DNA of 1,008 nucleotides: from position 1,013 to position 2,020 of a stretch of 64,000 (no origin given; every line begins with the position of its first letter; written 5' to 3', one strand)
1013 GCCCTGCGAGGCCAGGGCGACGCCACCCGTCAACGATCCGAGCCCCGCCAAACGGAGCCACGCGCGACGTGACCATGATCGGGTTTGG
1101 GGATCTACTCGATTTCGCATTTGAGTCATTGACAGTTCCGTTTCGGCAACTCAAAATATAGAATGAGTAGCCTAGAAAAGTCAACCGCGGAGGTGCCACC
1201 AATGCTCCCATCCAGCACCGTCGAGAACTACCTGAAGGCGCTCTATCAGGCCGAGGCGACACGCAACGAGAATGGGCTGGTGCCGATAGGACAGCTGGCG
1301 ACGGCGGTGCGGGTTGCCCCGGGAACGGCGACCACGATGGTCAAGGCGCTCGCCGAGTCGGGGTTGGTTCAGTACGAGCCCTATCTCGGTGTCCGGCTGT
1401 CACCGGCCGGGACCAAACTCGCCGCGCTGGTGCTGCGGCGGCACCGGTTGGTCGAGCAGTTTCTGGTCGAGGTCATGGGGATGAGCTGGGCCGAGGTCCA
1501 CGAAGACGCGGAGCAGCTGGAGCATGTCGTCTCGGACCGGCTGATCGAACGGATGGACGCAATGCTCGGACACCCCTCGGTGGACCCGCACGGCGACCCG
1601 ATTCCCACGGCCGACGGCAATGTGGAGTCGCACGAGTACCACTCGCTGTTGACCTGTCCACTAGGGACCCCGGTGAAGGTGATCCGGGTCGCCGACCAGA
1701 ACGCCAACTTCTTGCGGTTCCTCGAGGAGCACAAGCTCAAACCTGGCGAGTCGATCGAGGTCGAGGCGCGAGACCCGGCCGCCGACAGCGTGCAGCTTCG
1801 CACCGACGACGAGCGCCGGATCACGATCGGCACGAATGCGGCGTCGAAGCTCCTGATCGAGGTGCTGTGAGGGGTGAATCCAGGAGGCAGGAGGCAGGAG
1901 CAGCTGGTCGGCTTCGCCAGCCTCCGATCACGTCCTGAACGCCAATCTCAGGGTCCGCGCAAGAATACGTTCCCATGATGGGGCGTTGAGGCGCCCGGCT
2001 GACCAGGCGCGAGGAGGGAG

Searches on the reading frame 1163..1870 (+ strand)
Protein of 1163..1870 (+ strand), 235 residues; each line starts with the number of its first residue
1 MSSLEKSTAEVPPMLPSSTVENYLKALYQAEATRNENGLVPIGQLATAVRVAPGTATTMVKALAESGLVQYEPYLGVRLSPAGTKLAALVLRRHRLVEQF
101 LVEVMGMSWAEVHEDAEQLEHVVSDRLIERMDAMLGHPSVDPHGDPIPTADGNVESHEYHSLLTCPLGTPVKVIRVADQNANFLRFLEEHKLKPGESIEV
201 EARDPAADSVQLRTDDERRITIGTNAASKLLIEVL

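Call 60: find_encoding_contigs(protein=window:1163-1870:+, flank=1500, max_places=8)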
Protein window:1163-1870:+ (235 aa): no gene with exactly this product is on record in the collection.
